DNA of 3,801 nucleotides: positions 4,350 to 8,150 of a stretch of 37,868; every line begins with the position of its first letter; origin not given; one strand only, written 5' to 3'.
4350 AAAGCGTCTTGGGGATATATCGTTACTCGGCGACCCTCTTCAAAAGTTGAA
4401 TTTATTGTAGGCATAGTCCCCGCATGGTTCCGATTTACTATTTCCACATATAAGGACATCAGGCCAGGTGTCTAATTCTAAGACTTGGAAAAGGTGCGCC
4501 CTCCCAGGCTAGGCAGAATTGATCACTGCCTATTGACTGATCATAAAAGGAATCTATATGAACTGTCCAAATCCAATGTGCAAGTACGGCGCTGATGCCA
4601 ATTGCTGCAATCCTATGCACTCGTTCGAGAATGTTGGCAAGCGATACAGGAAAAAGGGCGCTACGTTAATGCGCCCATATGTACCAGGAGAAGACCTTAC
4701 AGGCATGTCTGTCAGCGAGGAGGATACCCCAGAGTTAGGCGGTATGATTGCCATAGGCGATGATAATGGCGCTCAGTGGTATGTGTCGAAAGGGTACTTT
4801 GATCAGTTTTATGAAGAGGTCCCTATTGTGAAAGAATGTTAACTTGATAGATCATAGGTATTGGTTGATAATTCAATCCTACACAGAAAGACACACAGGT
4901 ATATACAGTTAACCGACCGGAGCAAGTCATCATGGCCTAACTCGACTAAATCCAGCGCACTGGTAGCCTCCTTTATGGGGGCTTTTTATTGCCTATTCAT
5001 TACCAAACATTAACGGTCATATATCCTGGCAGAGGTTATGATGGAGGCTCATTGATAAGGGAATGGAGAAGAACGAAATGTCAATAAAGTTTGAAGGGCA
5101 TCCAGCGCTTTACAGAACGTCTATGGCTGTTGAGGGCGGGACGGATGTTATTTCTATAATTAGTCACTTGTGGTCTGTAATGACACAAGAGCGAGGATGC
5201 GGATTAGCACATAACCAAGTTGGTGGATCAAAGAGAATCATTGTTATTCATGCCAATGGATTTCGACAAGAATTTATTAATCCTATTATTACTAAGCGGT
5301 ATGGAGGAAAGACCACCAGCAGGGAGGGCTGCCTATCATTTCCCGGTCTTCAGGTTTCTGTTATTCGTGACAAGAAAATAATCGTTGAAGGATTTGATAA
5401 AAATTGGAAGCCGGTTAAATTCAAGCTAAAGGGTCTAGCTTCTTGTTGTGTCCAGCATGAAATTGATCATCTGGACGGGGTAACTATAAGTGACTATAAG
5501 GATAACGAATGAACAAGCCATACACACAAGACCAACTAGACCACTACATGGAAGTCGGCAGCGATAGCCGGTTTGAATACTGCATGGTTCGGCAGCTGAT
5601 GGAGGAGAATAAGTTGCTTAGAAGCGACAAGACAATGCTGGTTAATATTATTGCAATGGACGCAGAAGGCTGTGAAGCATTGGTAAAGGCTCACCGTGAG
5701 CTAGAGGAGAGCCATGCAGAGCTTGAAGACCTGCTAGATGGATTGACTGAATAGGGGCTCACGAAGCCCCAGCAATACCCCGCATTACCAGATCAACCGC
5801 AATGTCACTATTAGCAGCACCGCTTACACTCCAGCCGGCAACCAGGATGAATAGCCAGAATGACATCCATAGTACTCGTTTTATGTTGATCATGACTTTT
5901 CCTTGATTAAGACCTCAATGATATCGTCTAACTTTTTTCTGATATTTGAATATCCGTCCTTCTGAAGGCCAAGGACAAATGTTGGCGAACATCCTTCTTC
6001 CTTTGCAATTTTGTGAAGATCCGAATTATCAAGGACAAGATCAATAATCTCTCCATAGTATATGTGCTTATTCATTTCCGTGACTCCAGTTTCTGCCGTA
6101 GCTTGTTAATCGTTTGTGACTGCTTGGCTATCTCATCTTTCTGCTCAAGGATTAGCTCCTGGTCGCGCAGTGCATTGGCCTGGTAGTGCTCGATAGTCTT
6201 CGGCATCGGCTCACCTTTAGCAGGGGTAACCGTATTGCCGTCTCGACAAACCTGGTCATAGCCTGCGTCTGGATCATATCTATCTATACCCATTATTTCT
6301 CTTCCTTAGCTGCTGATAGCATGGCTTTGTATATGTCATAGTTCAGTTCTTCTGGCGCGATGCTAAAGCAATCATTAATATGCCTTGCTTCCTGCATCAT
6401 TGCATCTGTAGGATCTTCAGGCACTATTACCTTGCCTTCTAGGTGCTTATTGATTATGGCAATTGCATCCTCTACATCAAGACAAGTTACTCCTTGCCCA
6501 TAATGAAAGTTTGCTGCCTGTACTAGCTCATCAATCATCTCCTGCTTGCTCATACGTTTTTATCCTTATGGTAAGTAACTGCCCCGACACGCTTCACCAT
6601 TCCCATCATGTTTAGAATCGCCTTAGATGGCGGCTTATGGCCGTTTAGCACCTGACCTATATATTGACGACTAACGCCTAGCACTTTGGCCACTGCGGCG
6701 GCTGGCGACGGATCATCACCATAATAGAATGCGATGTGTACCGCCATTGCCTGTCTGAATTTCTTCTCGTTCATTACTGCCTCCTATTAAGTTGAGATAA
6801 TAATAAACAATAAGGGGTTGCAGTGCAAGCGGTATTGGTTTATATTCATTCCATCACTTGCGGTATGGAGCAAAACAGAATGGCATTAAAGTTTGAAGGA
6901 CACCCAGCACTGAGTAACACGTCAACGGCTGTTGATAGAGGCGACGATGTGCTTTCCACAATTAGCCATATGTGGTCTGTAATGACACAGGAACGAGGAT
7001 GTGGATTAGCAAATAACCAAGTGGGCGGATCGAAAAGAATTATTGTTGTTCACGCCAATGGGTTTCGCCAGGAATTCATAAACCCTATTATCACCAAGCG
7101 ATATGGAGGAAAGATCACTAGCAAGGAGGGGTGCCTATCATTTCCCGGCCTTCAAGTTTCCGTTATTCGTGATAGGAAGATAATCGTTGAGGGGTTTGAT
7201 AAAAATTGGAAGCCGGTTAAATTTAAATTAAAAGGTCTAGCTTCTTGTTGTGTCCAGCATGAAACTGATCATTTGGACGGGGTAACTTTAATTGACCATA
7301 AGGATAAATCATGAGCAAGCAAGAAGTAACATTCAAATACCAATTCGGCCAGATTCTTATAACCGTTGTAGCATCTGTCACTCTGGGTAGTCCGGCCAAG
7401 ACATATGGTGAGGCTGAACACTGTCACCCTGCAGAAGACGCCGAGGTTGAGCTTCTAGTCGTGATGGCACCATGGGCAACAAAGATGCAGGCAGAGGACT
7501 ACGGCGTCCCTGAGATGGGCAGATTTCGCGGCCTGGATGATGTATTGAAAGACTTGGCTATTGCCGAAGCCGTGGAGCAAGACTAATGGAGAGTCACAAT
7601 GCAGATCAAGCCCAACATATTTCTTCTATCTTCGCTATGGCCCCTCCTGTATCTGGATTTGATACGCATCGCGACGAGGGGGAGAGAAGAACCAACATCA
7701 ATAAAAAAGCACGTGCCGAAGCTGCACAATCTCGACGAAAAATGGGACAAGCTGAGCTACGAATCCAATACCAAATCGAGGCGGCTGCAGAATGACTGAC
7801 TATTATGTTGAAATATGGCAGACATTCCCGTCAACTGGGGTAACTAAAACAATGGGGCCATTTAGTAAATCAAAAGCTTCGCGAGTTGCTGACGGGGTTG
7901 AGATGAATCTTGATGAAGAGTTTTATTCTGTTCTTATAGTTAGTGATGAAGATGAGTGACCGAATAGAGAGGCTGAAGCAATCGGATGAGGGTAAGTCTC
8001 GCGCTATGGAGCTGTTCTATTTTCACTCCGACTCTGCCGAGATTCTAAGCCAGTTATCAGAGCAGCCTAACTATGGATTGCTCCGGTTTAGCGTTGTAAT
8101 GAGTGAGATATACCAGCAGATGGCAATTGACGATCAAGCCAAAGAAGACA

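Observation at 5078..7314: Two diverged minimal peptide deformylase paralogs flanking an inverted regulatory cassette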

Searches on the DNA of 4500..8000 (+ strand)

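Call 6: search_dna_similar(query=window:4500-8000:+, collection=phages, mode=near)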
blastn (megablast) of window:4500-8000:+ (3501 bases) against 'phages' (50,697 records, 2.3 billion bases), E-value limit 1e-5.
No match.

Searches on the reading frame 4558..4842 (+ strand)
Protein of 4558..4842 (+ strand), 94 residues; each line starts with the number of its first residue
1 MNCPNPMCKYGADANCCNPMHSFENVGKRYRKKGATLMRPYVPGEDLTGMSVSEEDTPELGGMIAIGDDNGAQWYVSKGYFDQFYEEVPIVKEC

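Call 5: search_protein_families(library=pfam, proteins=[window:4558-4842:+], max_evalue=0.1)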
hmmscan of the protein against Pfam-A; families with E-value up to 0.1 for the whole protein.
window:4558-4842:+ (94 aa): 1 family
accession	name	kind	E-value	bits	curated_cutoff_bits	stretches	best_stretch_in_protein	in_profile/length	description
PF06988.16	NifT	-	0.013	15.7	22.6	1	31-77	6-50/64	NifT/FixU protein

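Call 8: search_protein_families(library=phrogs, proteins=[window:4558-4842:+], max_evalue=0.01)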
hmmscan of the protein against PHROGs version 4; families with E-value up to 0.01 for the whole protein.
window:4558-4842:+ (94 aa): 0 families

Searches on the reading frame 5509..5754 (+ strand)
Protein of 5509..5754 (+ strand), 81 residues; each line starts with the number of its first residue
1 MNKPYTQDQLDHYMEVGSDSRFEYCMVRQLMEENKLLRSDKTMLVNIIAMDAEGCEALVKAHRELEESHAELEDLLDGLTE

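Call 5: search_protein_families(library=pfam, proteins=[window:5509-5754:+], max_evalue=0.1)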
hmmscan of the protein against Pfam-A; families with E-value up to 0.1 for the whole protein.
window:5509-5754:+ (81 aa): 0 families

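Call 8: search_protein_families(library=phrogs, proteins=[window:5509-5754:+], max_evalue=0.01)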
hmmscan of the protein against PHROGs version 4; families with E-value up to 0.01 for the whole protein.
window:5509-5754:+ (81 aa): 0 families

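Call 38: find_homologous_proteins(query=window:5509-5754:+, max_evalue=0.001)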
Query window:5509-5754:+ (81 aa): 5 proteins with E <= 0.001 among 6 candidates.
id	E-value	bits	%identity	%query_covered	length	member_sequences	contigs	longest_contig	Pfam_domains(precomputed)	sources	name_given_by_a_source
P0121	7.6e-46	171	100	100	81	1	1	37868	-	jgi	-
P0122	2.8e-21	93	64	99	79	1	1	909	-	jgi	-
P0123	8.5e-21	92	60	100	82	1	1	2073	-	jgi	-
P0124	4.1e-19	86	59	96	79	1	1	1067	-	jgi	-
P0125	1.1e-17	82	56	96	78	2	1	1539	-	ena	-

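Call 39: find_encoding_contigs(protein=P0123, flank=10000, max_places=3)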
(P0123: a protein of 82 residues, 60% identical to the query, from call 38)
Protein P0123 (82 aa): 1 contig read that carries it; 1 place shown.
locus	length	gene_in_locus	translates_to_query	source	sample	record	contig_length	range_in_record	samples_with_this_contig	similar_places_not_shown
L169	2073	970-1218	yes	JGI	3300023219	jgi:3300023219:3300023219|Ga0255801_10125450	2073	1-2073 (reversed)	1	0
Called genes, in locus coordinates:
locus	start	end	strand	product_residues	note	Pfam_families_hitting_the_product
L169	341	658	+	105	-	PF13876:Phage_gp49_66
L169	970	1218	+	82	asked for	-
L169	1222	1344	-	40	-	-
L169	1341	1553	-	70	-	-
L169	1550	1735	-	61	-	-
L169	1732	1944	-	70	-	-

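Call 40: find_encoding_contigs(protein=P0125, flank=10000, max_places=3)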
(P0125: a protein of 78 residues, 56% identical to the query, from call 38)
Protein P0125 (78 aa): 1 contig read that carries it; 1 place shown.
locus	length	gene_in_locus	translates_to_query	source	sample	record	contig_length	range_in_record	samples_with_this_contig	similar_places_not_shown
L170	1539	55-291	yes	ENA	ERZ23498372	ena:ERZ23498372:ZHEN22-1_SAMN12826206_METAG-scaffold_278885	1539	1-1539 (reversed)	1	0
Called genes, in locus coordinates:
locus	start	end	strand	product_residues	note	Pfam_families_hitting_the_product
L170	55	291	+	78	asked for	-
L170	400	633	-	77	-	-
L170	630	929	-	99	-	-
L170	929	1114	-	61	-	-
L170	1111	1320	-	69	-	PF01381:HTH_3 (weak)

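Call 42: find_encoding_contigs(protein=P0122, flank=10000, max_places=3)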
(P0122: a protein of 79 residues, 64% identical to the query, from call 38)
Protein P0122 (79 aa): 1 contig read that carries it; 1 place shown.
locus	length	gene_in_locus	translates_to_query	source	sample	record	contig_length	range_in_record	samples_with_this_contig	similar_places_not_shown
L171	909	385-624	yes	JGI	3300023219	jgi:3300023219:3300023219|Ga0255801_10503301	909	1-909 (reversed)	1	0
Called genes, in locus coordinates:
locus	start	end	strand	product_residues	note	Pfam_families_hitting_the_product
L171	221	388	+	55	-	-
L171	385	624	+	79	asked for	-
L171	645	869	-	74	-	-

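Call 43: find_encoding_contigs(protein=P0124, flank=10000, max_places=3)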
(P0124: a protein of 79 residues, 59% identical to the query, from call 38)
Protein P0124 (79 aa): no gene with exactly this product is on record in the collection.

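Call 79: search_protein_families(library=ncbifam, proteins=[window:5509-5754:+], max_evalue=0.01)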
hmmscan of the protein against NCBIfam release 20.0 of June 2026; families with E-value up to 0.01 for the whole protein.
window:5509-5754:+ (81 aa): 0 families

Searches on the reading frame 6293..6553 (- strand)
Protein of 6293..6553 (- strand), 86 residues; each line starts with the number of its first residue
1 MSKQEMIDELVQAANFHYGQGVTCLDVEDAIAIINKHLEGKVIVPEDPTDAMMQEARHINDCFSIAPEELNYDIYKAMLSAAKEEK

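Call 5: search_protein_families(library=pfam, proteins=[window:6293-6553:-], max_evalue=0.1)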
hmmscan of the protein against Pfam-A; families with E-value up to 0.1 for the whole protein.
window:6293-6553:- (86 aa): 0 families

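Call 8: search_protein_families(library=phrogs, proteins=[window:6293-6553:-], max_evalue=0.01)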
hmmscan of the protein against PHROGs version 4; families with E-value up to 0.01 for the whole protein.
window:6293-6553:- (86 aa): 2 families
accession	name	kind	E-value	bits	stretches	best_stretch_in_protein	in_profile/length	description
phrog_5913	-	unknown function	0.0002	22.5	1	40-84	119-165/173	-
phrog_12449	-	unknown function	0.007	17.4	0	40-84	169-214/220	-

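Call 79: search_protein_families(library=ncbifam, proteins=[window:6293-6553:-], max_evalue=0.01)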
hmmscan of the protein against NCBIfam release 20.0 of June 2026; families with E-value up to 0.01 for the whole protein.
window:6293-6553:- (86 aa): 0 families

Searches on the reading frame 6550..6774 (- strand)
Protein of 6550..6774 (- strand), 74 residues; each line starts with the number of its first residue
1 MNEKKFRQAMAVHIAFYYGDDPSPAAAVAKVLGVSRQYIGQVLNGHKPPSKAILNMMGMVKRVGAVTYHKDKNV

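Call 5: search_protein_families(library=pfam, proteins=[window:6550-6774:-], max_evalue=0.1)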
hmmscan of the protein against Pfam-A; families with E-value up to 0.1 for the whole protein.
window:6550-6774:- (74 aa): 3 families
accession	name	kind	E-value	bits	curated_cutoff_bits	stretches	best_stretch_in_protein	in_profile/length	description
PF01381.28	HTH_3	-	3.3e-05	24.3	23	1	27-54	14-41/55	Helix-turn-helix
PF13560.12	HTH_31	-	0.0015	19.3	27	1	26-54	18-47/64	Helix-turn-helix domain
PF22083.2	I-HmuI_NUMOD-like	-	0.035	14.1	27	1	29-47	19-37/46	DNA endonuclease I-HmuI-like, NUMOD-like domain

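Call 8: search_protein_families(library=phrogs, proteins=[window:6550-6774:-], max_evalue=0.01)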
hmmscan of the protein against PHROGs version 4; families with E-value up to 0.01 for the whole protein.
window:6550-6774:- (74 aa): 2 families
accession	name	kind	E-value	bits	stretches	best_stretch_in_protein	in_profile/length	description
phrog_1468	-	transcription regulation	0.00075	20.1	1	28-53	26-51/67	transcriptional repressor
phrog_35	-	transcription regulation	0.00096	20.3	1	26-53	90-117/181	transcriptional repressor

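Call 79: search_protein_families(library=ncbifam, proteins=[window:6550-6774:-], max_evalue=0.01)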
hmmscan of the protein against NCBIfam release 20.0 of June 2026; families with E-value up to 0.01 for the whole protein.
window:6550-6774:- (74 aa): 0 families
